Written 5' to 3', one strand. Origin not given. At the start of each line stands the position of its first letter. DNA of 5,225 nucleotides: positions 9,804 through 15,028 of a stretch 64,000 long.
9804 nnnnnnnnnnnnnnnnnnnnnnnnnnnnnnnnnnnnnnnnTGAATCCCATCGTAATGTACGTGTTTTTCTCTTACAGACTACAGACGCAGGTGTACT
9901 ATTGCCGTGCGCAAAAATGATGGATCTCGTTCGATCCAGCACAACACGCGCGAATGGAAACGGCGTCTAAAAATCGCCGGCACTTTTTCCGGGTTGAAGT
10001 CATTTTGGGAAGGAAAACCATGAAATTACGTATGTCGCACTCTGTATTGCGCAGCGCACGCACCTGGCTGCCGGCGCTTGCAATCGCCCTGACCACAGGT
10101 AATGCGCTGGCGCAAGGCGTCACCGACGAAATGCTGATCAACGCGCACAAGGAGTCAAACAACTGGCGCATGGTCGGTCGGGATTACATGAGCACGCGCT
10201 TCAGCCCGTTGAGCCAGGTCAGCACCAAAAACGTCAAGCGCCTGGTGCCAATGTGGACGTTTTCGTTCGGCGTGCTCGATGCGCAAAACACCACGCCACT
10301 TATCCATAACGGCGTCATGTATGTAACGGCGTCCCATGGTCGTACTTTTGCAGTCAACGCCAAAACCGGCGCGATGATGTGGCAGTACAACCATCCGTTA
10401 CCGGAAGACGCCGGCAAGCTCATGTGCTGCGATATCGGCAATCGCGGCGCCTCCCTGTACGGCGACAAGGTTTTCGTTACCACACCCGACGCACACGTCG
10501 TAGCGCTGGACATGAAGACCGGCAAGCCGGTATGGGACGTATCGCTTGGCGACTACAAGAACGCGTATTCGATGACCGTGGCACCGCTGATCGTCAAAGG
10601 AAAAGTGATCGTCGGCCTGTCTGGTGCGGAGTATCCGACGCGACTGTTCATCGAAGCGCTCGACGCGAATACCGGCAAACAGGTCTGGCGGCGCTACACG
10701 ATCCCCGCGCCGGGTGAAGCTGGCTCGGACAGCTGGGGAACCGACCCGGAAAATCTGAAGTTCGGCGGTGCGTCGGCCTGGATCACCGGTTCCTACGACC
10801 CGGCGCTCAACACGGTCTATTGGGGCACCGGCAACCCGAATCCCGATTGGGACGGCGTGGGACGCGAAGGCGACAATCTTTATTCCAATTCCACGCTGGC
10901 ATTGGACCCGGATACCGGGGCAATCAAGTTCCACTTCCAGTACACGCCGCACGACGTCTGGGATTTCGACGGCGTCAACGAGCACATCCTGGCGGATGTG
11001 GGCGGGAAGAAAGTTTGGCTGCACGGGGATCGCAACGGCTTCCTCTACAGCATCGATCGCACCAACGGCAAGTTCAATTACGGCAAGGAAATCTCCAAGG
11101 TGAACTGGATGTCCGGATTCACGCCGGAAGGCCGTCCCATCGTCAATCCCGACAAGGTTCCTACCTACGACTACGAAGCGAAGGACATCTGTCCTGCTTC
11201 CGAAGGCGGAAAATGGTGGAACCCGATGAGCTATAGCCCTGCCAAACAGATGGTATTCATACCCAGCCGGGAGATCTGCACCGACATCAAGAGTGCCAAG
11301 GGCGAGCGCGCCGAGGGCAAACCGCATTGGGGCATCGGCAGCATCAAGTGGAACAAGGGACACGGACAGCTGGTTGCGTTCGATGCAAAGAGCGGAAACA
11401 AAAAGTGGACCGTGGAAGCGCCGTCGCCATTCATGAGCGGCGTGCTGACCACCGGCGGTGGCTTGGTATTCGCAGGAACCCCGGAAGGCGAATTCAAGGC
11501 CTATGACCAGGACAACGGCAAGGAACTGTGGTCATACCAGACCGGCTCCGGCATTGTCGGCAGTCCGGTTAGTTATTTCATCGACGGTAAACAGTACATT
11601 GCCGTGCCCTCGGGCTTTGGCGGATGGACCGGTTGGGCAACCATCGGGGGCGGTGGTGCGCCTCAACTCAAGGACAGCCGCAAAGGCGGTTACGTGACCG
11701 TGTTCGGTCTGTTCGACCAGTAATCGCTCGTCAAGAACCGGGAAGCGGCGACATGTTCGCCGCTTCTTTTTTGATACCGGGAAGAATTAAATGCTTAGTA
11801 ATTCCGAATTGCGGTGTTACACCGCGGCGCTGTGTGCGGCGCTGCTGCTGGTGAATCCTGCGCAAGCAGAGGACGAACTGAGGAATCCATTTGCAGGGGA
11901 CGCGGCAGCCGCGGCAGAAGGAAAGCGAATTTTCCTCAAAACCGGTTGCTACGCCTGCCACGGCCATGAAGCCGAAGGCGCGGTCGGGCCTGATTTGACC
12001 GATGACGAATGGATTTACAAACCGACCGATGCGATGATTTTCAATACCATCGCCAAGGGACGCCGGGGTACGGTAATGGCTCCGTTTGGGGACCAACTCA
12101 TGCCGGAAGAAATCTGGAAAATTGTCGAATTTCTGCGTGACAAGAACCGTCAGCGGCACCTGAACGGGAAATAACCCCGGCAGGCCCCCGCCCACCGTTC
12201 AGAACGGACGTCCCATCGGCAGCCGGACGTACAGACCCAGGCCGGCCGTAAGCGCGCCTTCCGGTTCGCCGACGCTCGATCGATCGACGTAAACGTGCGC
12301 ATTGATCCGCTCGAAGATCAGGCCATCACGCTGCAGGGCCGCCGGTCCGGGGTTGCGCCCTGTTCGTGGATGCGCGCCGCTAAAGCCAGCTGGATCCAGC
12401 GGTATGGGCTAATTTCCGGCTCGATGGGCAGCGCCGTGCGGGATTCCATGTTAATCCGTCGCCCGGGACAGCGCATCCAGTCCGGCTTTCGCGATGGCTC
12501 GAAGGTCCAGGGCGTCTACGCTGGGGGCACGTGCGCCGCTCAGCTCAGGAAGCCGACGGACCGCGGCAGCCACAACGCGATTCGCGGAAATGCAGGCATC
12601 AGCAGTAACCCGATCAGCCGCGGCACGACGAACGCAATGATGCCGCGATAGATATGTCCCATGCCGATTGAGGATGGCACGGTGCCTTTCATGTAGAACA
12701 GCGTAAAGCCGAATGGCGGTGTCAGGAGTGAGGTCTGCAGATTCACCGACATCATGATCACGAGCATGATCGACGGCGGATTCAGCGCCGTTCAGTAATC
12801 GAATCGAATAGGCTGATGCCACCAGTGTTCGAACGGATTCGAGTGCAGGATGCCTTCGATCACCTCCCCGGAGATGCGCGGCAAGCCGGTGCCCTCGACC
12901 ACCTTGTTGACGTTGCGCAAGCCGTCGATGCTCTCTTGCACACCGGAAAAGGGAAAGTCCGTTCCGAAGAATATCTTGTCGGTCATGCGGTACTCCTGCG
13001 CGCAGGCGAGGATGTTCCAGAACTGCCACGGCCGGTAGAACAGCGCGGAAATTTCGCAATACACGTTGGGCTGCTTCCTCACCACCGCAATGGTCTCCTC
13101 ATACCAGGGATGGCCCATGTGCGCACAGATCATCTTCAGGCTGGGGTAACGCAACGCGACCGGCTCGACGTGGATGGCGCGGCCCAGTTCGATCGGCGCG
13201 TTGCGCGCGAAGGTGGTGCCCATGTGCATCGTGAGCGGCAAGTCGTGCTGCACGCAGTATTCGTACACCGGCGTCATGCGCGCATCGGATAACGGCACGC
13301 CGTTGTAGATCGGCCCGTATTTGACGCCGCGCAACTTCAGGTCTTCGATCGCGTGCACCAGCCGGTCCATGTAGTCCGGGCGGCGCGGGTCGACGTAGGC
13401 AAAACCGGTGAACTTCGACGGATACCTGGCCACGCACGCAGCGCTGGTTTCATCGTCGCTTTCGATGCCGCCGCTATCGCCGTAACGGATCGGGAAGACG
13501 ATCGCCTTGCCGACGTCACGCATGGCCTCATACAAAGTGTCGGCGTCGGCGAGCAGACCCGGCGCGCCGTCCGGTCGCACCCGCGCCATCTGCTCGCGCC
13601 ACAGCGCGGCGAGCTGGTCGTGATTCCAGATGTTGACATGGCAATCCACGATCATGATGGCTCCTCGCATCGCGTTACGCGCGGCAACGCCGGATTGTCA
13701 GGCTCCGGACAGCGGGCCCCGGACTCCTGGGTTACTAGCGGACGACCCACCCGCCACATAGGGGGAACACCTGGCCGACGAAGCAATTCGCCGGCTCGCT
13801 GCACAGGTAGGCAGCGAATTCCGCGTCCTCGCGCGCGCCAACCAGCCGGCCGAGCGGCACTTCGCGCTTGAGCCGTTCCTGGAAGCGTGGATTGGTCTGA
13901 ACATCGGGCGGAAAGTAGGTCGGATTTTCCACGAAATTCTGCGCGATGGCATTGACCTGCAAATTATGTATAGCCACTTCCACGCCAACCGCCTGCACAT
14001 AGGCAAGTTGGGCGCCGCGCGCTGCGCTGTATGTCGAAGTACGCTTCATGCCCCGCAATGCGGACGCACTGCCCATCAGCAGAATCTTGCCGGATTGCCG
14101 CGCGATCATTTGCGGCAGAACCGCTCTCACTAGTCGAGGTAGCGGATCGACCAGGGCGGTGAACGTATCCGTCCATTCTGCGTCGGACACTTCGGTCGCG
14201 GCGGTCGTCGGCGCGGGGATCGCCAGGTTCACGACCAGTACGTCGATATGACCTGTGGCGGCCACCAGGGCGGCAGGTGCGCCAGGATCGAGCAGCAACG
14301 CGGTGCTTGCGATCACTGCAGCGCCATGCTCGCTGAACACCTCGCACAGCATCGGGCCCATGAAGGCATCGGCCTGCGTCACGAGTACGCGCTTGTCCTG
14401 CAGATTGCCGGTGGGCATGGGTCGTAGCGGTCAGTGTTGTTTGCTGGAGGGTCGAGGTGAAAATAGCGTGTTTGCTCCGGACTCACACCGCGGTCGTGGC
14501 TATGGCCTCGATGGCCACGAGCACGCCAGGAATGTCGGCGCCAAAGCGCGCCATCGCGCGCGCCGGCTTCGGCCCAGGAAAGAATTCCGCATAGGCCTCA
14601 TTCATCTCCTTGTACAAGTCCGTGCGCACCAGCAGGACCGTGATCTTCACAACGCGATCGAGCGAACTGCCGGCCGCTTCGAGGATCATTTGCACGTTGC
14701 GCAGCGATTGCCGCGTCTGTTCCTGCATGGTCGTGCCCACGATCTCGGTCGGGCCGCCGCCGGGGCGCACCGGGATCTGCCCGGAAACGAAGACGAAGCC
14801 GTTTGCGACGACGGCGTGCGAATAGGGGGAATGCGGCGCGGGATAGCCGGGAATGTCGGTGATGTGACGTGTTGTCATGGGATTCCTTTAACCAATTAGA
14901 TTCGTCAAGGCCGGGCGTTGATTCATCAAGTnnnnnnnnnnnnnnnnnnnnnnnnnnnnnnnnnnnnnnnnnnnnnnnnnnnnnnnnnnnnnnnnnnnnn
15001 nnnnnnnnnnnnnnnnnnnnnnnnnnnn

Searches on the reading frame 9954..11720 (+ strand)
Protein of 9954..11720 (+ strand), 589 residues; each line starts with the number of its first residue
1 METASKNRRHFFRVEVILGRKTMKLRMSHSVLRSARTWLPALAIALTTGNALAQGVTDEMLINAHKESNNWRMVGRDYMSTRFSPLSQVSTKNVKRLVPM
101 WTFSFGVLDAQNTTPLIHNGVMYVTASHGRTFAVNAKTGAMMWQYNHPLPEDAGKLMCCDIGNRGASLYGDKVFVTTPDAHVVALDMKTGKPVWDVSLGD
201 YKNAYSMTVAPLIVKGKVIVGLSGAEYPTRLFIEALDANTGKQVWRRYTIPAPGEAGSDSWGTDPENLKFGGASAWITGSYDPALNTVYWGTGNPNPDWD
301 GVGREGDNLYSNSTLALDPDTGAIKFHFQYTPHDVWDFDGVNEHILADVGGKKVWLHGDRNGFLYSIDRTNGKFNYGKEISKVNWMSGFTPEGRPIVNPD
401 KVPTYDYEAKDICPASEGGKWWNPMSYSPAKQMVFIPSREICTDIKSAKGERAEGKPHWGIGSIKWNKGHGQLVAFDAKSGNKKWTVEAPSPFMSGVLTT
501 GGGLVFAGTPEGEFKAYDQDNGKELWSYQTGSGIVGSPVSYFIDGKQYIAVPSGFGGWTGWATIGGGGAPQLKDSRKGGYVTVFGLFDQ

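Call 29: search_protein_families(library=pfam, proteins=[window:9954-11720:+], max_evalue=0.00001)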
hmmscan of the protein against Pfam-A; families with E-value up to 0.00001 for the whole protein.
window:9954-11720:+ (589 aa): 3 families
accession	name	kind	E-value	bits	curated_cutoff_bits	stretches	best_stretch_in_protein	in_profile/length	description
PF01011.28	PQQ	-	9.5e-71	239.7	26.7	2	71-373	1-333/595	Glucose/ethanol/alcohol dehydrogenase, beta-propeller domain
PF13360.13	PQQ_2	-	1.4e-28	100.6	27.6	2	110-247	63-195/233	Outer membrane protein assembly factor BamB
PF13570.13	Beta-prop_ACSF4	-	9.8e-14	51.9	133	1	470-541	154-223/329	Beta-alanine-activating enzyme, beta-propeller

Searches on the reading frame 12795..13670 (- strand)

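Call 29: search_protein_families(library=pfam, proteins=[window:12795-13670:-], max_evalue=0.00001)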
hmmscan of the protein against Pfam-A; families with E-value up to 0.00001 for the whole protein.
window:12795-13670:- (292 aa): 1 family
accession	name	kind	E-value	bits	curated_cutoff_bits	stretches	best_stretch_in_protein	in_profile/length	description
PF04909.20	Amidohydro_2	-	3.6e-37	129.1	26.4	1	8-279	1-283/289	Amidohydrolase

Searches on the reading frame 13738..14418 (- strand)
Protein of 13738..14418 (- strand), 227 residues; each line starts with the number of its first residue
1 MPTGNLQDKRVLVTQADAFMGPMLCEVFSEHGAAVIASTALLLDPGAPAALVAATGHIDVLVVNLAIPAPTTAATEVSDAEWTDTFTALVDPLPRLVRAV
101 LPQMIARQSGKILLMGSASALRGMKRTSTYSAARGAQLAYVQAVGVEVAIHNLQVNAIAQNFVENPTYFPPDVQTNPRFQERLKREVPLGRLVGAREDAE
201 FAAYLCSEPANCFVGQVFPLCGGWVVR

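Call 29: search_protein_families(library=pfam, proteins=[window:13738-14418:-], max_evalue=0.00001)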
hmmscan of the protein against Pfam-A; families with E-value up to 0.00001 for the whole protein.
window:13738-14418:- (227 aa): 2 families
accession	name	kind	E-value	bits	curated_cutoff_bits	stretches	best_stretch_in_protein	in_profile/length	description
PF13561.12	adh_short_C2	-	4.6e-25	89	27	1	49-224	63-235/236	Enoyl-(Acyl carrier protein) reductase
PF00106.31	adh_short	-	2e-19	70.3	26.6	1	50-164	70-183/195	short chain dehydrogenase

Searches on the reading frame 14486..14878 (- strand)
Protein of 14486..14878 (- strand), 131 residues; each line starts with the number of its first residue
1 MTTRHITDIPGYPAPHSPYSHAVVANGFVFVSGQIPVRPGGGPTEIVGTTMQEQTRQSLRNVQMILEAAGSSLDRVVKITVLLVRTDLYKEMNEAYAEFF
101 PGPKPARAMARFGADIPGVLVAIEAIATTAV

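Call 29: search_protein_families(library=pfam, proteins=[window:14486-14878:-], max_evalue=0.00001)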
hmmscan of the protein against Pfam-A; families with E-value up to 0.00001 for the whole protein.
window:14486-14878:- (131 aa): 1 family
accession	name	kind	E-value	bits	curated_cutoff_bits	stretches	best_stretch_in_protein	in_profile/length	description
PF01042.26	Ribonuc_L-PSP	-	4e-30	104.7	27.3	1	13-128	5-120/121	Endoribonuclease L-PSP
